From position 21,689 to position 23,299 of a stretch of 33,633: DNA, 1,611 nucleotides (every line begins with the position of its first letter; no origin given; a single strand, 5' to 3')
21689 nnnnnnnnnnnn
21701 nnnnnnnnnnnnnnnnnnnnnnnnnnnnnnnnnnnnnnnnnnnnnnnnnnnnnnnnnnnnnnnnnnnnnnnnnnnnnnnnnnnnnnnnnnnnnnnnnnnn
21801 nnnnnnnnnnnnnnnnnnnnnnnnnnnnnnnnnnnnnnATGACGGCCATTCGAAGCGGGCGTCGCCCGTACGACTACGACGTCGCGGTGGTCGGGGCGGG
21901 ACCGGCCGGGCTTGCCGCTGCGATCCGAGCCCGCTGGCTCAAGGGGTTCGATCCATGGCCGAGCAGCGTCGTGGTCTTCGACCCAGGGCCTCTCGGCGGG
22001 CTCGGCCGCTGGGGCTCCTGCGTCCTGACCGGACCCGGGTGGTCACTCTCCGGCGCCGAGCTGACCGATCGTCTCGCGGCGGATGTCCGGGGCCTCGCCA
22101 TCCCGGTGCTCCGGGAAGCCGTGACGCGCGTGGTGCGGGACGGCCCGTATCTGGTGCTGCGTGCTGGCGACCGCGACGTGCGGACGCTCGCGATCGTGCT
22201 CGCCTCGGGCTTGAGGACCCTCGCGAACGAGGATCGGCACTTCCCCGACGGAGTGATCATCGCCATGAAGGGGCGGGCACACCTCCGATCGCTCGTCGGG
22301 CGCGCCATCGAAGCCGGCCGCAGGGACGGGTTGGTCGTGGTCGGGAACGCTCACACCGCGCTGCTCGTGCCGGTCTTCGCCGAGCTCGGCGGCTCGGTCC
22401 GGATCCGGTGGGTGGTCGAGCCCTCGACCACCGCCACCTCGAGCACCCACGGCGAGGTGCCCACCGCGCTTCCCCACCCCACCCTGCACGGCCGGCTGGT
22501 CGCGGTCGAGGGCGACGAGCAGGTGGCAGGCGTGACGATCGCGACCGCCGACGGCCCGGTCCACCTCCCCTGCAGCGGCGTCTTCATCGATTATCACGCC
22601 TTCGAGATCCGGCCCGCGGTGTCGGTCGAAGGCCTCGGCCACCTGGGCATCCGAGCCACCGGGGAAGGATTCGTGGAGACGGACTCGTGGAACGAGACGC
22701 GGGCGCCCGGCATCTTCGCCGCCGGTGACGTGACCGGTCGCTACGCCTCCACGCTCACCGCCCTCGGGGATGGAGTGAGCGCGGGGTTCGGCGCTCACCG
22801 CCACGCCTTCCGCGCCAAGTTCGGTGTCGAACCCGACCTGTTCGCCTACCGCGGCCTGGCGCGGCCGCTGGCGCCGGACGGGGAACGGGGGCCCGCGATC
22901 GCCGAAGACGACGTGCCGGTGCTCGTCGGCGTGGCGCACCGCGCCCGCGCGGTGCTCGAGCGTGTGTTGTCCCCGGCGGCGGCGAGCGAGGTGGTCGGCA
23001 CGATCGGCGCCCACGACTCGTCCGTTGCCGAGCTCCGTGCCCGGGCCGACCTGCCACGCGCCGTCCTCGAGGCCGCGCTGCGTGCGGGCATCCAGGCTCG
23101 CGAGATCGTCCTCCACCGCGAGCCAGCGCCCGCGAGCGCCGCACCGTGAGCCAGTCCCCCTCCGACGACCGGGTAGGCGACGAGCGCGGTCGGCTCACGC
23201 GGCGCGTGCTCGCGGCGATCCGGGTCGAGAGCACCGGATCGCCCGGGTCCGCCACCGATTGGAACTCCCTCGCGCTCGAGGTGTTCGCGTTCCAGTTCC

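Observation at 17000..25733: Seven-gene overlapping operon with no known pathway: B12-type rSAM, homocitrate-synthase-like, aconitase-like large and small subunits, atypical flavoprotein, LuxE and LuxC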

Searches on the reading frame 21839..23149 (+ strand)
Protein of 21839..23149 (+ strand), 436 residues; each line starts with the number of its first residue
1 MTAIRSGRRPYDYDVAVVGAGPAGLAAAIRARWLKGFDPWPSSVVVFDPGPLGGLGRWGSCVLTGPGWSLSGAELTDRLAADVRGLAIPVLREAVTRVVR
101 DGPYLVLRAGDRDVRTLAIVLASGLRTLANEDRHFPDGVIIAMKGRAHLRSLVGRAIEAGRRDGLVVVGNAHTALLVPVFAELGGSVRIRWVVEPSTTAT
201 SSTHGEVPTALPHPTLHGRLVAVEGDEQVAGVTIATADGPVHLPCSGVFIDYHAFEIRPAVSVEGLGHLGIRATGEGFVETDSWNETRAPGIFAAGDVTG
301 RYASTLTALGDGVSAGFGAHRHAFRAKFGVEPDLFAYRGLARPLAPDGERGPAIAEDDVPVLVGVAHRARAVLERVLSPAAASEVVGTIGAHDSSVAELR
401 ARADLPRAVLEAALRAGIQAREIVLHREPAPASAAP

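Call 5: search_protein_families(library=pfam, proteins=[window:21839-23149:+], max_evalue=0.01)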
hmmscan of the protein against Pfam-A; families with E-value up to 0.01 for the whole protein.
window:21839-23149:+ (436 aa): 3 families
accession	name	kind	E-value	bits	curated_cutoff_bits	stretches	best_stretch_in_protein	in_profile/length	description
PF07992.20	Pyr_redox_2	-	1.1e-12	48.5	26.1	2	263-312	241-291/291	Pyridine nucleotide-disulphide oxidoreductase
PF00890.30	FAD_binding_2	-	0.0077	15.9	20.4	0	14-33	1-20/414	FAD binding domain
PF01134.28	GIDA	-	0.008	15.7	22.1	0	14-31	1-18/391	Glucose inhibited division protein A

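Call 10: search_protein_families(library=ncbifam, proteins=[window:21839-23149:+], max_evalue=0.00001)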
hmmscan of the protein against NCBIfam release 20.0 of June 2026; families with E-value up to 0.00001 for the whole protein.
window:21839-23149:+ (436 aa): 10 families
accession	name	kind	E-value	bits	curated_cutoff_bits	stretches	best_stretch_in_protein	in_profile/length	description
TIGR01292.1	TRX_reduct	equivalog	3.5e-18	65.5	343.45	2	219-319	199-296/300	thioredoxin-disulfide reductase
TIGR03140.1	AhpF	equivalog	2.5e-09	36.2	502.9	0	272-324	460-513/515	alkyl hydroperoxide reductase subunit F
TIGR02053.1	MerA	equivalog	3.9e-09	36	454.45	0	258-315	267-324/465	mercury(II) reductase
TIGR01350.1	lipoamide_DH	equivalog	2e-08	33.4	408.8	0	258-313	268-323/461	dihydrolipoyl dehydrogenase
TIGR03143.1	AhpF_homolog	hypoth_equivalog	1.1e-07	30.9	687.65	0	13-124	5-111/555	putative alkyl hydroperoxide reductase F subunit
NF004776.0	PRK06116.1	equivalog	5.5e-07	28.9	480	0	258-312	264-318/450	glutathione-disulfide reductase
NF009409.0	PRK12770.1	subfamily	6.6e-07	28.7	343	0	10-29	16-35/360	putative glutamate synthase subunit beta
NF003585.0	PRK05249.1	equivalog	8.4e-07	28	465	0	10-31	4-25/464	Si-specific NAD(P)(+) transhydrogenase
NF005883.0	PRK07845.1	equivalog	9e-07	28.2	479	0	259-303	274-318/466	NAD(P)H-quinone dehydrogenase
TIGR01424.1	gluta_reduc_2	equivalog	1.9e-06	26.7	606.05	0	258-313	262-317/446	glutathione-disulfide reductase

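Call 40: search_solved_structures(query=window:21839-23149:+, max_evalue=0.01)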
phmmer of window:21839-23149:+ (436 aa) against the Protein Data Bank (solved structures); distinct sequences matched with E-value up to 0.01: 89 (the best 60 are shown).
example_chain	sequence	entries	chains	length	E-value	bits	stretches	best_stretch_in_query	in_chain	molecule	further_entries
7aaw_A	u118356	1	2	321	9.2e-11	44.2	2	268-321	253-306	Thioredoxin reductase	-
3cty_A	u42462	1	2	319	1.1e-10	44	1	3-321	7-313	Thioredoxin reductase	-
5mh4_A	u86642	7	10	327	3e-10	42.5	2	12-126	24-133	Thioredoxin reductase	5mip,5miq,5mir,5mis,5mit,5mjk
4gcm_A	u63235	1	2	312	8.3e-10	41.1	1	10-125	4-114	Thioredoxin reductase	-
4zn0_A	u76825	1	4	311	2.4e-09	39.5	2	13-126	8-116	Thioredoxin reductase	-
7jyp_A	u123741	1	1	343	5.4e-09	38.4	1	6-315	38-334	Thioredoxin reductase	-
6gnd_A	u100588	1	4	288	1.2e-08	37.3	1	12-139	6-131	Thioredoxin reductase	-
6gna_A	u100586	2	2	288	1.3e-08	37.2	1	12-139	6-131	Thioredoxin reductase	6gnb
5uwy_A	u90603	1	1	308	1.3e-08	37.2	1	274-322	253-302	Thioredoxin reductase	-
5uth_A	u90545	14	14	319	1.3e-08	37.1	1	13-321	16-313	Thioredoxin reductase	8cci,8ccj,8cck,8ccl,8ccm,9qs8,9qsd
9xub_A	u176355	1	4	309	2.1e-08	36.4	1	219-321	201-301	Thioredoxin reductase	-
2q7v_A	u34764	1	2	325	2.4e-08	36.3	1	10-125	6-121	Thioredoxin reductase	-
3f8p_A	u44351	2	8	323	1.5e-07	33.7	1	13-325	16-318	Thioredoxin reductase (TrxB-3)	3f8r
3f8d_A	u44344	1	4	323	1.5e-07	33.6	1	12-325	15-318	Thioredoxin reductase (TrxB-3)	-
6gnc_A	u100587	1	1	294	1.9e-07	33.3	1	12-126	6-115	Thioredoxin reductase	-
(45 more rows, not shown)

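Call 50: find_homologous_proteins(query=window:21839-23149:+, max_evalue=0.00001)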
Query window:21839-23149:+ (436 aa): 88 proteins with E <= 0.00001 among 8000 candidates.
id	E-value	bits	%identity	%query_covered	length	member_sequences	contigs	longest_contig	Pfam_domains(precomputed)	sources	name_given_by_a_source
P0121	4.7e-280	947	100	100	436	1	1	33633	PF07992.21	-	-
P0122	1.4e-239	813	86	100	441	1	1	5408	PF07992.21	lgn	-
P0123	8.8e-235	797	85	100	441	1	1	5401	PF07992.21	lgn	-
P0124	2.0e-194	664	72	98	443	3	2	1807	PF07992.21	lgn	-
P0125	7.2e-185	633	69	98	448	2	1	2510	PF07992.21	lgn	-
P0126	2.2e-133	463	55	99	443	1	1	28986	PF07992.21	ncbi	-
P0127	9.6e-131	454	54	99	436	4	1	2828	PF07992.21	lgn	-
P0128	4.8e-129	449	53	98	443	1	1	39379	PF07992.21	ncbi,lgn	-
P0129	1.1e-121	425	51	96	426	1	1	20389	PF07992.21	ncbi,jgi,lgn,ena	-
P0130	3.2e-113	397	51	98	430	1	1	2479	PF07992.21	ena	-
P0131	3.1e-78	281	41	98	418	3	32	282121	PF07992.21,PF13454.13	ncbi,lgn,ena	-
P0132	4.6e-77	278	47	82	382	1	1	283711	PF07992.21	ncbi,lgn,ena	-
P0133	4.4e-76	274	42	93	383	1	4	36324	PF07992.21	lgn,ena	-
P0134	3.3e-75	271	45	81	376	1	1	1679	PF07992.21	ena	-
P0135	2.4e-74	269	45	77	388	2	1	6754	PF01266.31,PF07992.21,PF05834.19,PF01134.29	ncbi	ncbi:MAG: thioredoxin reductase [Myxococcota bacterium]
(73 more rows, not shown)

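Call 59: predict_structure(alignment_id=A2)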
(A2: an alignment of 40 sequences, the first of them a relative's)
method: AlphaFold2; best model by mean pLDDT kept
length: 436 residues; sequences in the alignment: 40
mean_pLDDT: 92.1   pTM: 0.93
mean pLDDT of the five models: 92.1, 91.4, 90.9, 90.5, 90.2
residues with pLDDT >= 90: 344; 70-90: 74; 50-70: 13; < 50: 5
segments of 3 or more residues with pLDDT < 50: none
pLDDT, mean of each block of 10 residues (from residue 1): 69 98 97 85 96 87 83 93 97 96 96 97 94 93 87 97 97 95 95 88 61 93 96 97 98 94 94 94 96 97 90 97 95 81 83 95 97 98 97 95 97 96 96 59
secondary structure, 60 per line:
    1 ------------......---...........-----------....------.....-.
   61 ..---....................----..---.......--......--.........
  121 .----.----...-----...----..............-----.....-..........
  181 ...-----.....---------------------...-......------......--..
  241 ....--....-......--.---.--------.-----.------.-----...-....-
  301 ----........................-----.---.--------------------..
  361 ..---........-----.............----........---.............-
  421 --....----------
elements in order: E13-18 H22-32 E44-47 H54-58 E60-62 E69-71 H72-85 E95-101 E104-109 E112-121 E139-141 H146-159 E165-169 H171-183 E189-193 E215-217 E219-224 E231-236 E239-244 E247-250 H252-257 E292-294 H296-299 H305-328 E359-362 H366-373 H379-391 H396-403 H407-419 E423-426

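Call 61: fold_search(model_id=the predicted structure, library=pdb)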
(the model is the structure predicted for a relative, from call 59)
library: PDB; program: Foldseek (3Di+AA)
matches with E <= 10: 1304; with E <= 0.001: 656
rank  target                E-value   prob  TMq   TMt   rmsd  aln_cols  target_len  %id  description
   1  6gnc                  1.4e-19  1.00  0.37  0.55  13.1       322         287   22  Crystal structure of a Ferredoxin-Flavin Thioredoxin Reductase from Clostridium acetobutylicum at 1.64 A resolution (released 2018-12-12)
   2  7aaw_A                3.5e-19  1.00  0.36  0.49   9.9       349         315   22  Thioredoxin Reductase from Bacillus cereus (released 2021-09-15)
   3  6gna                  8.1e-19  1.00  0.36  0.54  14.2       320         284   21  Crystal structure of a Ferredoxin-Flavin Thioredoxin Reductase from Clostridium acetobutylicum at 1.3 A resolution (released 2018-12-12)
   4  3cty_A                9.1e-19  1.00  0.38  0.53  10.7       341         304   21  Crystal structure of T. acidophilum thioredoxin reductase (released 2009-02-24)
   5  5mjk_A                1.4e-18  1.00  0.38  0.53   9.2       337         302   22  Crystal Structure of Lactococcus lactis Thioredoxin Reductase (FO conformation) (released 2017-04-12)
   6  5mh4                  1.6e-18  1.00  0.39  0.54  10.9       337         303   21  Crystal Structure of Lactococcus lactis Thioredoxin Reductase (FR conformation) (released 2017-04-12)
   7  6gnd_A                3.6e-18  1.00  0.35  0.54  14.8       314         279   21  Crystal structure of the complex of a Ferredoxin-Flavin Thioredoxin Reductase and a Thioredoxin from Clostridium aceto (released 2018-12-12)
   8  7jyp                  3.8e-18  1.00  0.38  0.53   9.2       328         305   22  Structure of thioredoxin reductase from the thermophilic eubacterium Thermosipho africanus TCF52B (released 2021-10-06)
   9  8cci                  4.1e-18  1.00  0.37  0.50   8.9       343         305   24  Crystal structure of Mycobacterium smegmatis thioredoxin reductase (released 2023-07-26)
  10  7aaw_B                5.2e-18  1.00  0.38  0.51   9.4       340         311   23  Thioredoxin Reductase from Bacillus cereus (released 2021-09-15)
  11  2q7v_A                5.2e-18  1.00  0.39  0.52   8.8       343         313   23  Crystal Structure of Deinococcus Radiodurans Thioredoxin Reductase (released 2008-07-08)
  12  3cty_B                5.2e-18  1.00  0.37  0.51  11.5       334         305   22  Crystal structure of T. acidophilum thioredoxin reductase (released 2009-02-24)
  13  3r9u_B                5.5e-18  1.00  0.36  0.48  12.0       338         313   21  Thioredoxin-disulfide reductase from Campylobacter jejuni. (released 2011-04-06)
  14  5j60_A                7.4e-18  1.00  0.37  0.50  14.4       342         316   21  Structure of a thioredoxin reductase from Gloeobacter violaceus (released 2016-07-27)
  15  8c16_A                7.8e-18  1.00  0.34  0.47  12.1       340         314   19  Crystal structure of asymmetric ferredoxin/flavodoxin NADP+ oxidoreductase 2 (FNR2) H326V mutant from Bacillus cereus (released 2023-07-12)
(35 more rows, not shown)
